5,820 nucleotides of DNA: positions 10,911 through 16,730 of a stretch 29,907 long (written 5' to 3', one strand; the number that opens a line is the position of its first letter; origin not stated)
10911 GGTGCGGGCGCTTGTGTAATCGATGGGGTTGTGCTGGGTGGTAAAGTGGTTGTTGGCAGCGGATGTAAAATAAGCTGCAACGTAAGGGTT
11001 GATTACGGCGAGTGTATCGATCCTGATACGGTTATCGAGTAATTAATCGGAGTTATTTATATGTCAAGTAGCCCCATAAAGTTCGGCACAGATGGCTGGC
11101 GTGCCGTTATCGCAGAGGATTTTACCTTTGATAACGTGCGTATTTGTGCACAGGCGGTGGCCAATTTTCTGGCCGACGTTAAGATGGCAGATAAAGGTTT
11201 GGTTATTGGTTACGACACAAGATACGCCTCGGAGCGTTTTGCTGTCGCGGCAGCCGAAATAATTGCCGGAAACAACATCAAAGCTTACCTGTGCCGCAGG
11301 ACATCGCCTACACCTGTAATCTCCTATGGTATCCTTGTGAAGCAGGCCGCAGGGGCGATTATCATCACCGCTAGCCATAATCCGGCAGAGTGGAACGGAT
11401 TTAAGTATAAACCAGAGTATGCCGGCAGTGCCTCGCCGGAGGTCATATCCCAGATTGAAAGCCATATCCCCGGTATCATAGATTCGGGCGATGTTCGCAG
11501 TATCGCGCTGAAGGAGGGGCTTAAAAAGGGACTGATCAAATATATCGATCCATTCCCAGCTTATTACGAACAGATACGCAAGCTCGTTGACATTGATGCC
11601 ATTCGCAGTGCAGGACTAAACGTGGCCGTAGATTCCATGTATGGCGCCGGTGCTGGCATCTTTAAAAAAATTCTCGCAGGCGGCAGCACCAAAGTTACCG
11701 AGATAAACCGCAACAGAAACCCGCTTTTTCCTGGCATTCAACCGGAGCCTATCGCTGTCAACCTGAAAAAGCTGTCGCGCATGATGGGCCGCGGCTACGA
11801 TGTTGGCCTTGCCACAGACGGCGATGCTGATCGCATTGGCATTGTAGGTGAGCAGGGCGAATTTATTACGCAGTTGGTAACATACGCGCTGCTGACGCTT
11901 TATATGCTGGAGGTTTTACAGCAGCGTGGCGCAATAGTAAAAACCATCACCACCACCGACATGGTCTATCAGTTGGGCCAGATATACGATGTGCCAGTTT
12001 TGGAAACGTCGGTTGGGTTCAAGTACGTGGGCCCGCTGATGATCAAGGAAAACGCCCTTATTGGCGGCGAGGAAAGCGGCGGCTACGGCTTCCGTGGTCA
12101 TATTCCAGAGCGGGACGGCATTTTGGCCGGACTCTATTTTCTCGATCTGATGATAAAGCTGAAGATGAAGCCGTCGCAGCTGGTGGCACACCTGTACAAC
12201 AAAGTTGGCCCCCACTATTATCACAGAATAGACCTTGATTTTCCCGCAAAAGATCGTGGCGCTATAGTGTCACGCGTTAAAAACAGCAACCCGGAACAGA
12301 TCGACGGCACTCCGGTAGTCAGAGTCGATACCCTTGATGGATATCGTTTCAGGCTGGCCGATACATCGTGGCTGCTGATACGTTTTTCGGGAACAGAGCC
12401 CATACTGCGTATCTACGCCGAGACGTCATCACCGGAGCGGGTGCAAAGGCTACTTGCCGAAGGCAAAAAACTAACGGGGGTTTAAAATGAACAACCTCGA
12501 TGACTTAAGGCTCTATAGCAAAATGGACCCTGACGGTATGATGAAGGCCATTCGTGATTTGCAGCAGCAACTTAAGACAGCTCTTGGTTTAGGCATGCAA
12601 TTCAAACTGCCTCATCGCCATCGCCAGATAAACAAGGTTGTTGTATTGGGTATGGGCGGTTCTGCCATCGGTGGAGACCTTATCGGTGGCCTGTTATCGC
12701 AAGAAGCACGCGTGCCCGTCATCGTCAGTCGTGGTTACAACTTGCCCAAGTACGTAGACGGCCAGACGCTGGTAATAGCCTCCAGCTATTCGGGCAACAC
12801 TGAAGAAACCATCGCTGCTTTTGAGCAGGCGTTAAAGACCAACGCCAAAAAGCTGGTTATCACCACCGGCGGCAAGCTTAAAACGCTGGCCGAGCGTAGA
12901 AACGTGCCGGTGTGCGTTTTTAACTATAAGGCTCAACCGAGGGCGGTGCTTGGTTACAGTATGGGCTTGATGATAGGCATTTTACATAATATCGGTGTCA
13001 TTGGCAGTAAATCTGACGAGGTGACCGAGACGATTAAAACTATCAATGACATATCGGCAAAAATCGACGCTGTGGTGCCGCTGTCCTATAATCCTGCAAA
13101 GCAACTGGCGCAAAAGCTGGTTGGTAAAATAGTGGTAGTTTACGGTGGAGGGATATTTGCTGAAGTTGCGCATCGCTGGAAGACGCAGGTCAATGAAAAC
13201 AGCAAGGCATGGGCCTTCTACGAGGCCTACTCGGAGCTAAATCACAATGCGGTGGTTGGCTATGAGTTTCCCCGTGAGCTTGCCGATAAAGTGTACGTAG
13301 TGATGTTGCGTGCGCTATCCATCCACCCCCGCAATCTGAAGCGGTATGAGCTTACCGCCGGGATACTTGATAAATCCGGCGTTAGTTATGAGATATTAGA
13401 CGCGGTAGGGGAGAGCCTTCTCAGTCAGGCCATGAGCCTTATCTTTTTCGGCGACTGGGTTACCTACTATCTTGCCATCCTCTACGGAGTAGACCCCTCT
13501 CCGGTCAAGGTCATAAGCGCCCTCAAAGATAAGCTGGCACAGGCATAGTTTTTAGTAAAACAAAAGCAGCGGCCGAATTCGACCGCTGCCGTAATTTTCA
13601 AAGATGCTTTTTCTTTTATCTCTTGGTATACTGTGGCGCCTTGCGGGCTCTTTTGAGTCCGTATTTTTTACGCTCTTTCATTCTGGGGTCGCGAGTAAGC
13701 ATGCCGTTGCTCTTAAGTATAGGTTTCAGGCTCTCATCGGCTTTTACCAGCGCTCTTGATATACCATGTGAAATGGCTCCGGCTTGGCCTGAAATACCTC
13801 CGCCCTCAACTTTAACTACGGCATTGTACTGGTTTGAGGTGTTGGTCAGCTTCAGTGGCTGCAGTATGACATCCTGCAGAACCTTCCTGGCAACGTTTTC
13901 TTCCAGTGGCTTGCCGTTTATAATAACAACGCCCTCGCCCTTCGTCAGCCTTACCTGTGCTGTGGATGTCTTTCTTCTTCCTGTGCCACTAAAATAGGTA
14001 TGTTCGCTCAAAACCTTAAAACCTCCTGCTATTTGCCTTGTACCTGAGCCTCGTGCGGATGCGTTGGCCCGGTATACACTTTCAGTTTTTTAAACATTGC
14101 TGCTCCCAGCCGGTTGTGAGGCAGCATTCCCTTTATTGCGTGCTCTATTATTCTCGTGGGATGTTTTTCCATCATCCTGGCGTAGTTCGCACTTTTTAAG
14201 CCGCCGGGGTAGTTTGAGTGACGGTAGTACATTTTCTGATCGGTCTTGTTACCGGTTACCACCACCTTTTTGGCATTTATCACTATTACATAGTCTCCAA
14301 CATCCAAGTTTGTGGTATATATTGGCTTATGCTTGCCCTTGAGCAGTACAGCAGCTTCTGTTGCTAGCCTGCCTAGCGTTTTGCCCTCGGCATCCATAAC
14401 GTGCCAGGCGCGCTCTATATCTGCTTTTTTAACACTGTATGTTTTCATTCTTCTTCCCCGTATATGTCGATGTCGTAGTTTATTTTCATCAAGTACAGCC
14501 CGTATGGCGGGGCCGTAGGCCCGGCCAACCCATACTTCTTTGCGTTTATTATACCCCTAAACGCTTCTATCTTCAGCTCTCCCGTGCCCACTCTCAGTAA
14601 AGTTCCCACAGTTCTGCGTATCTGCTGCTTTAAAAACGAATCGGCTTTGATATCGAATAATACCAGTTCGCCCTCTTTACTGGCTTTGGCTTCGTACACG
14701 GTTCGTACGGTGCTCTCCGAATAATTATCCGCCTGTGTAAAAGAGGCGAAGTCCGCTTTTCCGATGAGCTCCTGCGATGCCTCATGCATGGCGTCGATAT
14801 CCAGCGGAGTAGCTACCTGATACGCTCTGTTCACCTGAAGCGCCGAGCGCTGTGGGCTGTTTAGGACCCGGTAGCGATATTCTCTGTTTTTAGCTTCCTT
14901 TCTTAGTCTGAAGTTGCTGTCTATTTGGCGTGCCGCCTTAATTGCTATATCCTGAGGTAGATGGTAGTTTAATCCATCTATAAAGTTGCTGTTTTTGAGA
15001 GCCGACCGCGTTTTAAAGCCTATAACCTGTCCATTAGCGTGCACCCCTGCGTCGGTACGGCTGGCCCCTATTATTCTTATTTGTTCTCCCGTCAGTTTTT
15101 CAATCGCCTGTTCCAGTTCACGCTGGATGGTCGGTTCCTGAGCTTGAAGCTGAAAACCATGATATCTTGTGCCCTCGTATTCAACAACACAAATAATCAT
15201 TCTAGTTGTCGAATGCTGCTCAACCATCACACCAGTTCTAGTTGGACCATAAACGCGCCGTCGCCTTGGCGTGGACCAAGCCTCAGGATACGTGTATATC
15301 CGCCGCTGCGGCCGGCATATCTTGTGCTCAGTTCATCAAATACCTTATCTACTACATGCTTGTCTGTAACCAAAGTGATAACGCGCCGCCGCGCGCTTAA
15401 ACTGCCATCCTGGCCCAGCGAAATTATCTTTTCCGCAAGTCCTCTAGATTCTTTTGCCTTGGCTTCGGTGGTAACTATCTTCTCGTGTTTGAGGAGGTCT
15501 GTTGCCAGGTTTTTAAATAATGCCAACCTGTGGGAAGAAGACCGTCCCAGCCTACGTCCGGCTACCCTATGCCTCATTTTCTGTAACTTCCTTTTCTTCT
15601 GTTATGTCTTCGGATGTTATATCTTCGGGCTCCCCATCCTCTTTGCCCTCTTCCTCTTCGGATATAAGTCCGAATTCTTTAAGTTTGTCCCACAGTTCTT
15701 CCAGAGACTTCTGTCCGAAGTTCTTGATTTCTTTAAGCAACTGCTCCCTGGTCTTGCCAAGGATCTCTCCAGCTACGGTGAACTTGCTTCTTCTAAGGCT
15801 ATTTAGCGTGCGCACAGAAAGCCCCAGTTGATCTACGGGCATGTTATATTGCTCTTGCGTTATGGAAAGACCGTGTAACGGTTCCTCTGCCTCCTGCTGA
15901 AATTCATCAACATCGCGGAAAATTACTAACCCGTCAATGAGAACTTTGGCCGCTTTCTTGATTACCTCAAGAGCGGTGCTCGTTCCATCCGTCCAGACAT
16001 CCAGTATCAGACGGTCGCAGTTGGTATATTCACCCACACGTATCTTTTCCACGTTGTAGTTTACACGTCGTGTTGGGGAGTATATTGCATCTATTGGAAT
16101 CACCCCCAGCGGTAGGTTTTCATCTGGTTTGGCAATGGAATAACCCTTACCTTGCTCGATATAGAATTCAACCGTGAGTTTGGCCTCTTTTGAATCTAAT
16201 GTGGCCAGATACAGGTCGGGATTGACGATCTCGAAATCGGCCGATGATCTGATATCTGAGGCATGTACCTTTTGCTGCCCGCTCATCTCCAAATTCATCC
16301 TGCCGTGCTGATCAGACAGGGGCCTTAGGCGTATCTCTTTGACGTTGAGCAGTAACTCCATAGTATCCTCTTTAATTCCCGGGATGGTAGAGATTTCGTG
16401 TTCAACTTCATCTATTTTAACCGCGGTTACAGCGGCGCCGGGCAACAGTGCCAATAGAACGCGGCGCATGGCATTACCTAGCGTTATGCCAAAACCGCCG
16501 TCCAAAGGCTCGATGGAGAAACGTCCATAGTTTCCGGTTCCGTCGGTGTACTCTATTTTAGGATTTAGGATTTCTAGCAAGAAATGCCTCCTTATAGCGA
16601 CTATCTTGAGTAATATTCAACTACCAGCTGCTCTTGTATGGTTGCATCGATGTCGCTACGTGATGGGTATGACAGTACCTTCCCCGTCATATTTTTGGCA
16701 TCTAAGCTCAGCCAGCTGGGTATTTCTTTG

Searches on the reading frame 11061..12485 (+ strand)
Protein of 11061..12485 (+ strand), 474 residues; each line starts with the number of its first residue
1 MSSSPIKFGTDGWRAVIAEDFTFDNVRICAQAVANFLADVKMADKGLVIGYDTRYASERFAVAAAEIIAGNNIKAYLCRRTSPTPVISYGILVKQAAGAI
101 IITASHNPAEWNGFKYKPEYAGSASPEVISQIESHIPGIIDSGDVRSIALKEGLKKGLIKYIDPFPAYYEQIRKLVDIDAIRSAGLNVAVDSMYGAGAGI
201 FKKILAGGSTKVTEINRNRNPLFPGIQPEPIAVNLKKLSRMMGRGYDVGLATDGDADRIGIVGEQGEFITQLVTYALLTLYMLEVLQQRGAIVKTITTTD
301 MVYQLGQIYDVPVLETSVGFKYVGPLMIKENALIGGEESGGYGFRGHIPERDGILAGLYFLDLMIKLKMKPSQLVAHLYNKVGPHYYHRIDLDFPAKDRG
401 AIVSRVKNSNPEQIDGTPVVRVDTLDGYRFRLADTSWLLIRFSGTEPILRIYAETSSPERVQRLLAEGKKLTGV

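Call 8: search_protein_families(library=pfam, proteins=[window:11061-12485:+])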
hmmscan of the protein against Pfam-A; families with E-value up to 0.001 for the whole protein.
window:11061-12485:+ (474 aa): 4 families
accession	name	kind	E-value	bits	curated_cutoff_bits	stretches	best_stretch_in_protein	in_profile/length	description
PF02878.22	PGM_PMM_I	-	3.5e-34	117.9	22.5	1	6-136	2-131/138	Phosphoglucomutase/phosphomannomutase, alpha/beta/alpha domain I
PF02880.22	PGM_PMM_III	-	3e-24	85.8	20.7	1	276-381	7-114/115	Phosphoglucomutase/phosphomannomutase, alpha/beta/alpha domain III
PF02879.22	PGM_PMM_II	-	7e-20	71.9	29.3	1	167-266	2-103/103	Phosphoglucomutase/phosphomannomutase, alpha/beta/alpha domain II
PF00408.26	PGM_PMM_IV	-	5.7e-09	36.3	23.1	1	417-467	15-64/68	Phosphoglucomutase/phosphomannomutase, C-terminal domain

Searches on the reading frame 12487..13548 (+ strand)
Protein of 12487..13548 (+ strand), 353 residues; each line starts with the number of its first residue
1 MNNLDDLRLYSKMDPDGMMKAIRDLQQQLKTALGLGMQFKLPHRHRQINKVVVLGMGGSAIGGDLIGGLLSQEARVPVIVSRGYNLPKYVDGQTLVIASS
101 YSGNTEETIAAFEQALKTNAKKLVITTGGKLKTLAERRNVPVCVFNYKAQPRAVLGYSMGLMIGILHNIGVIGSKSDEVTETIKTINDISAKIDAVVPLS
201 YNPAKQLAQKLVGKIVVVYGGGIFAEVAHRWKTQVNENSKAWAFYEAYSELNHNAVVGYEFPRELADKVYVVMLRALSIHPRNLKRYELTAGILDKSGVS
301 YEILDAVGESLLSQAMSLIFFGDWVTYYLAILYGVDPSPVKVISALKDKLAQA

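Call 54: search_protein_families(library=pfam, proteins=[window:12487-13548:+])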
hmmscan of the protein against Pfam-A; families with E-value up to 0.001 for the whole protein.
window:12487-13548:+ (353 aa): 2 families
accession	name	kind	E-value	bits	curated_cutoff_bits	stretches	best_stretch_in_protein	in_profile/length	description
PF10432.14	bact-PGI_C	-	7.8e-52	175.7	24.5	1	202-350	3-151/151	Bacterial phospho-glucose isomerase C-terminal SIS domain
PF01380.27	SIS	-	5.6e-06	26.6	25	1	47-127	4-88/131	SIS domain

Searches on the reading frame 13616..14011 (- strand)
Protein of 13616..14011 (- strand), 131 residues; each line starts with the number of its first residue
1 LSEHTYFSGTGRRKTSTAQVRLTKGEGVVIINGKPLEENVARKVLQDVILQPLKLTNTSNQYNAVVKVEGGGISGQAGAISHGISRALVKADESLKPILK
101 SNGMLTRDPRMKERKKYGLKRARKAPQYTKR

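Call 54: search_protein_families(library=pfam, proteins=[window:13616-14011:-])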
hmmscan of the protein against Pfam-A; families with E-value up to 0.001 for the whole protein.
window:13616-14011:- (131 aa): 1 family
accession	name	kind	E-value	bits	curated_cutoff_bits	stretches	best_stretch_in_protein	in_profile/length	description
PF00380.25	Ribosomal_S9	-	1.9e-46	157.9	22.5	1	11-131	1-121/121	Ribosomal protein S9/S16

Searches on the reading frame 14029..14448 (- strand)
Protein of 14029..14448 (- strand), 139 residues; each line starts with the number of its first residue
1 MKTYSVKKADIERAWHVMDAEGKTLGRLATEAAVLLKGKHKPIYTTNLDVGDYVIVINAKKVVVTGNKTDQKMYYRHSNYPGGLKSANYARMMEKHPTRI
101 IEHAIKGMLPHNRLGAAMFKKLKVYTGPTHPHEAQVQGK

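Call 54: search_protein_families(library=pfam, proteins=[window:14029-14448:-])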
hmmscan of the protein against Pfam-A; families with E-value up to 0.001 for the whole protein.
window:14029-14448:- (139 aa): 1 family
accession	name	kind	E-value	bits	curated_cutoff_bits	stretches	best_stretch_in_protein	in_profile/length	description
PF00572.24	Ribosomal_L13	-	2.4e-49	166.8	23.8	1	13-131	1-119/119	Ribosomal protein L13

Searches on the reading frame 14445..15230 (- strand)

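Call 54: search_protein_families(library=pfam, proteins=[window:14445-15230:-])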
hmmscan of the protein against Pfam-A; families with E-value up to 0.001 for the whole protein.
window:14445-15230:- (261 aa): 1 family
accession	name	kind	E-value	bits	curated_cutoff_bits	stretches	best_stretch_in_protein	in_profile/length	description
PF01416.25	PseudoU_synth_1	-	8.3e-42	142.5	23.3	2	151-253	1-108/108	tRNA pseudouridine synthase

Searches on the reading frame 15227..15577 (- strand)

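Call 54: search_protein_families(library=pfam, proteins=[window:15227-15577:-])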
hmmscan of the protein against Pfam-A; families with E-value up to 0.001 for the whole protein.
window:15227-15577:- (116 aa): 1 family
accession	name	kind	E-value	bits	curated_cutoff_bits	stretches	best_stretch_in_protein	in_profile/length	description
PF01196.24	Ribosomal_L17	-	3.2e-34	118.1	27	1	20-116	1-97/97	Ribosomal protein L17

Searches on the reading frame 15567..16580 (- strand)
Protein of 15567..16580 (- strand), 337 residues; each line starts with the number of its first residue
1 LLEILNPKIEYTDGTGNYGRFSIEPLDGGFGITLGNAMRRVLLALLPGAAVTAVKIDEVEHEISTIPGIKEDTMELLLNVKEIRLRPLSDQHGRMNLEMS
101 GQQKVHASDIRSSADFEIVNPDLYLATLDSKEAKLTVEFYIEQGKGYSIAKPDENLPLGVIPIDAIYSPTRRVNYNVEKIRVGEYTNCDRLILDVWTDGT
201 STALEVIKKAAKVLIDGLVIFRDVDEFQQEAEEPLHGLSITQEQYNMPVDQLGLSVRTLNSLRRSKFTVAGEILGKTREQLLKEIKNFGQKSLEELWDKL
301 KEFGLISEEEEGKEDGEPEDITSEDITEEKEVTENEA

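Call 54: search_protein_families(library=pfam, proteins=[window:15567-16580:-])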
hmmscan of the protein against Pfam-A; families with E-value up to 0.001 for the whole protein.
window:15567-16580:- (337 aa): 3 families
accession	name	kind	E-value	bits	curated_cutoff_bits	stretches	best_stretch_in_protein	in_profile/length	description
PF01000.31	RNA_pol_A_bac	-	1e-28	100.4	33.9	1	54-168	1-119/119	RNA polymerase Rpb3/RpoA insert domain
PF01193.29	RNA_pol_L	-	6e-20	71.2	24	1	25-216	2-72/74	RNA polymerase Rpb3/Rpb11 dimerisation domain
PF03118.21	RNA_pol_A_CTD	-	8.5e-17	61.1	23.8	1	242-302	8-67/67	Bacterial RNA polymerase, alpha chain C terminal domain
